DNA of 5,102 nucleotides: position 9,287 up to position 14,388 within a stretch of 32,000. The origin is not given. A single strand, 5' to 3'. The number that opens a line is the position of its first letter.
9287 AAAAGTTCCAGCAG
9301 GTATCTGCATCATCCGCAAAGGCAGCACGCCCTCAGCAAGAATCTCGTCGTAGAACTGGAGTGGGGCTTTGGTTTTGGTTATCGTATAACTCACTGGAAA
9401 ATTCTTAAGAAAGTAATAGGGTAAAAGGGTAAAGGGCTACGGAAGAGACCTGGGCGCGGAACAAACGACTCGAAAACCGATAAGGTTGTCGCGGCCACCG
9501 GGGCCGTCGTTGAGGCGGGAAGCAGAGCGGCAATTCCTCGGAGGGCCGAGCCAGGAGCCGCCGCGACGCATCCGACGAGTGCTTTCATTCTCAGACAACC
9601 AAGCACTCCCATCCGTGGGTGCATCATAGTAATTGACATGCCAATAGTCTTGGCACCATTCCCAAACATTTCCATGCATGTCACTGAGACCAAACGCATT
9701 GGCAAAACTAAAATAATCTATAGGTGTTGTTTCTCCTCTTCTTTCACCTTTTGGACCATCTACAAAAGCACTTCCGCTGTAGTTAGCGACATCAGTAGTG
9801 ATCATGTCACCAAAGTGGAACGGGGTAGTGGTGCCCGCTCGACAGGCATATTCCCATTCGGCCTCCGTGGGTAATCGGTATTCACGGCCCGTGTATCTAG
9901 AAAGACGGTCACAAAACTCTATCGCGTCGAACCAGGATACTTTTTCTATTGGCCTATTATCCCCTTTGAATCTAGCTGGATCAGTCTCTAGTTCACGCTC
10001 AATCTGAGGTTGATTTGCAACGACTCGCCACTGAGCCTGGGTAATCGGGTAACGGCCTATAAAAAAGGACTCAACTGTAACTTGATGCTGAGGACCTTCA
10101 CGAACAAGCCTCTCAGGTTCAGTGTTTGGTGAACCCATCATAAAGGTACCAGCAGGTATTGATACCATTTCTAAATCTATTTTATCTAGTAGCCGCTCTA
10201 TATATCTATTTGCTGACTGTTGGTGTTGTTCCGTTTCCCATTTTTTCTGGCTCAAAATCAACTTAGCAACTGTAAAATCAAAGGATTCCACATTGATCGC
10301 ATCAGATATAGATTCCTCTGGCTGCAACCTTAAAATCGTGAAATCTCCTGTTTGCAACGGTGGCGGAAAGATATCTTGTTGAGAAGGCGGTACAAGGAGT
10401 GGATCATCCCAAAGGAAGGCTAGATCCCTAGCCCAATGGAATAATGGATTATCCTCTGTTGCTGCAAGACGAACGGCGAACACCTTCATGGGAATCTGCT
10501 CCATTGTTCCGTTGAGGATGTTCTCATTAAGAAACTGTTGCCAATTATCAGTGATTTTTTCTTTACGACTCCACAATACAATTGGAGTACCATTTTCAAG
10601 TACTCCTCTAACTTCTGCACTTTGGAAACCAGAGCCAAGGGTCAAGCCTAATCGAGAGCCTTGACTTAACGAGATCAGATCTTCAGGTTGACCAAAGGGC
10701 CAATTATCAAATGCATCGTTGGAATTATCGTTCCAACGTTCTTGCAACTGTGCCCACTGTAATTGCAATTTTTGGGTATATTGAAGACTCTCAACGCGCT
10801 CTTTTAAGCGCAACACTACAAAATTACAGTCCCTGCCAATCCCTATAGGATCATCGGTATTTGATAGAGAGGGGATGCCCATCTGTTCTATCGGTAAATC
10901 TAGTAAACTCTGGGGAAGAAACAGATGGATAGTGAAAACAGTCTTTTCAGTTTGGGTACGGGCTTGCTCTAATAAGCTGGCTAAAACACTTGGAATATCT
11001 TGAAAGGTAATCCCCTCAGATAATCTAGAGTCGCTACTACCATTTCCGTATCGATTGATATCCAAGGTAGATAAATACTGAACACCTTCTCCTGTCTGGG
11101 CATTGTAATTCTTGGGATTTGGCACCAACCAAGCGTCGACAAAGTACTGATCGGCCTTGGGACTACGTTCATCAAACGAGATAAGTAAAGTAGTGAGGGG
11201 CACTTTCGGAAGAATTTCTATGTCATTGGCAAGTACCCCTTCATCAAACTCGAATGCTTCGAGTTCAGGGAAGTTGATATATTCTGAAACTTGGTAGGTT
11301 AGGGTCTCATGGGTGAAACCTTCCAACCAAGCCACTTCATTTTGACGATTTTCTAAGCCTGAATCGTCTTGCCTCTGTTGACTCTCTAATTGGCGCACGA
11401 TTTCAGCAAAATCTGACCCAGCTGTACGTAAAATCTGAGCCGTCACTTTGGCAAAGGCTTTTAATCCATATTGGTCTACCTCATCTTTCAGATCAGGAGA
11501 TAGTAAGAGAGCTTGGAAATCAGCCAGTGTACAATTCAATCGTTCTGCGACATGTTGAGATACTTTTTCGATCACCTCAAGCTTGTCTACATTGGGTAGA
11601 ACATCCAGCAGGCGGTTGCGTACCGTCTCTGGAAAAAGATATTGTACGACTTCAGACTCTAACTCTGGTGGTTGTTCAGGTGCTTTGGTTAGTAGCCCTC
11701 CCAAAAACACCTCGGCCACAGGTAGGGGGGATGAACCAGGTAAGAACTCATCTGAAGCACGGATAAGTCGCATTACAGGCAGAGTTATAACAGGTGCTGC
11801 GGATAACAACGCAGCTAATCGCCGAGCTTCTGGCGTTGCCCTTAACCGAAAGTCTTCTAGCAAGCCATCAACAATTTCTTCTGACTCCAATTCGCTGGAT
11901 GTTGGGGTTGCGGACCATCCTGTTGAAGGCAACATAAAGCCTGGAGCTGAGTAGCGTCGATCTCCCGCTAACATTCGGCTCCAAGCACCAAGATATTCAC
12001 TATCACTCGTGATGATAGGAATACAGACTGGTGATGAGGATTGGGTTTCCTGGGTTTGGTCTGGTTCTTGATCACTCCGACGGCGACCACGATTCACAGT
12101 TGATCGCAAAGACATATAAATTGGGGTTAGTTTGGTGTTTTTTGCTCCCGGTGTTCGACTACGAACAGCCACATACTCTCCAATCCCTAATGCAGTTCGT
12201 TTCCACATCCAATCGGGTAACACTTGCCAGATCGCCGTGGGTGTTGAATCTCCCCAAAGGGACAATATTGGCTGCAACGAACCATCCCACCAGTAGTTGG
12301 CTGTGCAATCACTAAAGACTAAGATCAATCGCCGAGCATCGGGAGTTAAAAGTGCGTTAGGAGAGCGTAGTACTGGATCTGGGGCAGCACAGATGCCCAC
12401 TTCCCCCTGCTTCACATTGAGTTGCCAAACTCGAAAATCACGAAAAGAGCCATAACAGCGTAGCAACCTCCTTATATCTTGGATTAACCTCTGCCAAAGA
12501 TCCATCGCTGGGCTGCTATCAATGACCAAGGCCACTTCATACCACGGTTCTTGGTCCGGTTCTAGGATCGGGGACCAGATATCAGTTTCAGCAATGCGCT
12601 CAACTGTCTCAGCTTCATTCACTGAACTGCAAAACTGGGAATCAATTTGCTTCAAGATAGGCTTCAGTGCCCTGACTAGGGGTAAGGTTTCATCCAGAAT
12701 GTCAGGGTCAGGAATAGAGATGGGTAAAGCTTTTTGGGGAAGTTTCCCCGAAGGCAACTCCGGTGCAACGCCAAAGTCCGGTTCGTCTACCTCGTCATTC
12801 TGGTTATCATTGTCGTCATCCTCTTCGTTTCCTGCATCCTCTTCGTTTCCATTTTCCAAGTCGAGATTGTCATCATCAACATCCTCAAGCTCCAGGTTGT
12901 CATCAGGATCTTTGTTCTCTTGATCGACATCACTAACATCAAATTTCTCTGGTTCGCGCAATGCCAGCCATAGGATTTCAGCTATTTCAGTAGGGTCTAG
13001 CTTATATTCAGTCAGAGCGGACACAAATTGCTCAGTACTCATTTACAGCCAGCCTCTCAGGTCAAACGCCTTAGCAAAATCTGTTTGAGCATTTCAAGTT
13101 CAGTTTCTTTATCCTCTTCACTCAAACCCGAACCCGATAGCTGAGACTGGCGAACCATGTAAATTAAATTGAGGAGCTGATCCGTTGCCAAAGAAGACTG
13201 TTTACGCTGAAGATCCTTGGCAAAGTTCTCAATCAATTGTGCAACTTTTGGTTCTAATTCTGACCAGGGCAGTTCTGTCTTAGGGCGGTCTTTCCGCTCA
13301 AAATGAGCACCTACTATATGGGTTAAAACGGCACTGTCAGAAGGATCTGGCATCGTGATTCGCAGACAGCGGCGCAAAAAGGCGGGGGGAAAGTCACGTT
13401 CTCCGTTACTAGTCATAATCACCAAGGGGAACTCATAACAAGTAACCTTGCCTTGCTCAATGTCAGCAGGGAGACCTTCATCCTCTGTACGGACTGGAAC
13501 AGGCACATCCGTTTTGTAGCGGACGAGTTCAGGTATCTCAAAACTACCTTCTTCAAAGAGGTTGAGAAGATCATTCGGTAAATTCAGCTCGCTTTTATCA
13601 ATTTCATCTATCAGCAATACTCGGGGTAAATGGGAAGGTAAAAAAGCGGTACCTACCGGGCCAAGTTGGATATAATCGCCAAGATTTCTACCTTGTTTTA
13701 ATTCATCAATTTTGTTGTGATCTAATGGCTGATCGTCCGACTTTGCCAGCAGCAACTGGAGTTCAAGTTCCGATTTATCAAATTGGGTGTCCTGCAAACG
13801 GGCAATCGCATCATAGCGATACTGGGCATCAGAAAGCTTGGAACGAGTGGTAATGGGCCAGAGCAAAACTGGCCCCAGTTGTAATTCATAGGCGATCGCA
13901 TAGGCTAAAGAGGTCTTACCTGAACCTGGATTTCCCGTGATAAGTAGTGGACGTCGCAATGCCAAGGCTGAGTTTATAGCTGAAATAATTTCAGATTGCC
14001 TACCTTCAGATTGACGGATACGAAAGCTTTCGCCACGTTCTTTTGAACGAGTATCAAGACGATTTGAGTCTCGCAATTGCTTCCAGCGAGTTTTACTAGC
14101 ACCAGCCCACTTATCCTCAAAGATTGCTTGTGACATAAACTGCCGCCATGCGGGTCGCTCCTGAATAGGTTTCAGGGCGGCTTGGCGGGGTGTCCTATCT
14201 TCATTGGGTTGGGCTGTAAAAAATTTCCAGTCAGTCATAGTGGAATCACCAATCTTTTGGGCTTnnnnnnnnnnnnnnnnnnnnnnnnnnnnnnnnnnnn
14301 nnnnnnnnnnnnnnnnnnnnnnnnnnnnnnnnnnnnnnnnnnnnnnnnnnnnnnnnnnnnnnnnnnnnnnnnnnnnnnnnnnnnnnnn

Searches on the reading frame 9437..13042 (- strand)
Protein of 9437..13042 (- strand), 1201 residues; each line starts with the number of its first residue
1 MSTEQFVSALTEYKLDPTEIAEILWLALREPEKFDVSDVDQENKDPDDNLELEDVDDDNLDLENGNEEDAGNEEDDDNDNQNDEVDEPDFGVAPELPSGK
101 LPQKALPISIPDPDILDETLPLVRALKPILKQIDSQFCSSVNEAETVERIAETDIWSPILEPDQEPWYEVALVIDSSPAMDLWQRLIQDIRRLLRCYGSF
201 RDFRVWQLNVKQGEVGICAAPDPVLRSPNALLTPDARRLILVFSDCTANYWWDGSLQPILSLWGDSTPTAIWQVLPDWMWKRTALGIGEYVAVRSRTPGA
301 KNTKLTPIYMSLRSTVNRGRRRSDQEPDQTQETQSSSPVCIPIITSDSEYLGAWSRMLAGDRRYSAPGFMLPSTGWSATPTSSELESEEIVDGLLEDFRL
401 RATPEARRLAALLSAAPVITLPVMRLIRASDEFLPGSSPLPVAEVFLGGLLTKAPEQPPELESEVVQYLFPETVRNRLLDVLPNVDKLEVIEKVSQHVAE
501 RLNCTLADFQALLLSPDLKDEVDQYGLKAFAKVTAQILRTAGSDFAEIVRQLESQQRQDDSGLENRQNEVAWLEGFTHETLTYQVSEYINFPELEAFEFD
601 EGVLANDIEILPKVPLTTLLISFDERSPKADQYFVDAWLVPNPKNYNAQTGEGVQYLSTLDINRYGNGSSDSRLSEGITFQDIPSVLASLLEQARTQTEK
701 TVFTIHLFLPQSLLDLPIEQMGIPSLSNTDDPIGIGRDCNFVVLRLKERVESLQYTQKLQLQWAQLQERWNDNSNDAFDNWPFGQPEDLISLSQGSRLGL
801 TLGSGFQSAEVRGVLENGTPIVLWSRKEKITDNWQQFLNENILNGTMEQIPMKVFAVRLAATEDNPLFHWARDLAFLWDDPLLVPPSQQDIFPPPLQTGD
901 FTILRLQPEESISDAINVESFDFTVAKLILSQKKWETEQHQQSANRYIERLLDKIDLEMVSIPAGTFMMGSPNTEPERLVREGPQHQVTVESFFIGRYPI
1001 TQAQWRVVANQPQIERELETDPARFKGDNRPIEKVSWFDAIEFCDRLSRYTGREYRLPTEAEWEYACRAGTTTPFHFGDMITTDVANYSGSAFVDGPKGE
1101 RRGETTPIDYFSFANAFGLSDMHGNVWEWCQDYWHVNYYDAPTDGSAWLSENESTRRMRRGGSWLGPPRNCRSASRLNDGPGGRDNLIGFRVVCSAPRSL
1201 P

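Call 12: search_protein_families(library=pfam, proteins=[window:9437-13042:-], max_evalue=0.01)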
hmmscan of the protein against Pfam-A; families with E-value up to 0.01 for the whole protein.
window:9437-13042:- (1201 aa): 2 families
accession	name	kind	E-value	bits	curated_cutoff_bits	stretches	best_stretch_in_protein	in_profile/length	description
PF03781.23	FGE-sulfatase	-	7.8e-55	186.7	23.3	1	958-1193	4-254/255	Sulfatase-modifying factor enzyme 1-like domain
PF20028.4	VMAP-C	-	1.8e-30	107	27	1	672-881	22-226/226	vWA-MoxR associated protein C-terminal domain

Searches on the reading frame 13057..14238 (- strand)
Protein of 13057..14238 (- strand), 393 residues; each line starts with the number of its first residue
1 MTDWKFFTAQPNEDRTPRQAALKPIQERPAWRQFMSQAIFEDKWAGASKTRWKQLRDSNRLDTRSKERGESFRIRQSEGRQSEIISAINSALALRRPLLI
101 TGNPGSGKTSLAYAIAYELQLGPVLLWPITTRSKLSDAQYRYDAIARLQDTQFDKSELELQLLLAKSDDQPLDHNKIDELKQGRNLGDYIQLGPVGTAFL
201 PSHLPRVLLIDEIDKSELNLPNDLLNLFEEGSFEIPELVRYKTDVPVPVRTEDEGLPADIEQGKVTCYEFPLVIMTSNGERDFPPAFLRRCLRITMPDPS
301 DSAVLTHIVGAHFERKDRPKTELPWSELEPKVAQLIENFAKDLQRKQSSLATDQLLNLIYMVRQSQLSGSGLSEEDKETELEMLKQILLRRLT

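Call 12: search_protein_families(library=pfam, proteins=[window:13057-14238:-], max_evalue=0.01)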
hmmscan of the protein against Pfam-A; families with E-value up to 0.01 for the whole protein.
window:13057-14238:- (393 aa): 8 families
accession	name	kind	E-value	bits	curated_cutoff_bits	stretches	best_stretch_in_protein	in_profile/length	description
PF07728.20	AAA_5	-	9.9e-08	32.5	22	0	97-152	1-54/139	AAA domain (dynein-related subfamily)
PF00004.35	AAA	-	8.5e-07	29.9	21.2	1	98-121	1-24/131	ATPase family associated with various cellular activities (AAA)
PF20720.3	nSTAND3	-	3e-05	24.2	27.2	1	87-120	9-42/155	Novel STAND NTPase 3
PF13401.12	AAA_22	-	3.7e-05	24.5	27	1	95-229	5-109/130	AAA domain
PF07724.20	AAA_2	-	0.00026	21.5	27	1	101-278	9-124/166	AAA domain (Cdc48 subfamily)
PF13191.12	AAA_16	-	0.0013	19.7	32.6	1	85-129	13-56/167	AAA ATPase domain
PF06068.19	TIP49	-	0.0029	17.3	23.8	1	84-120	39-75/347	TIP49 P-loop domain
PF00158.32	Sigma54_activat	-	0.0032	17.6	20.2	0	80-116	7-43/168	Sigma-54 interaction domain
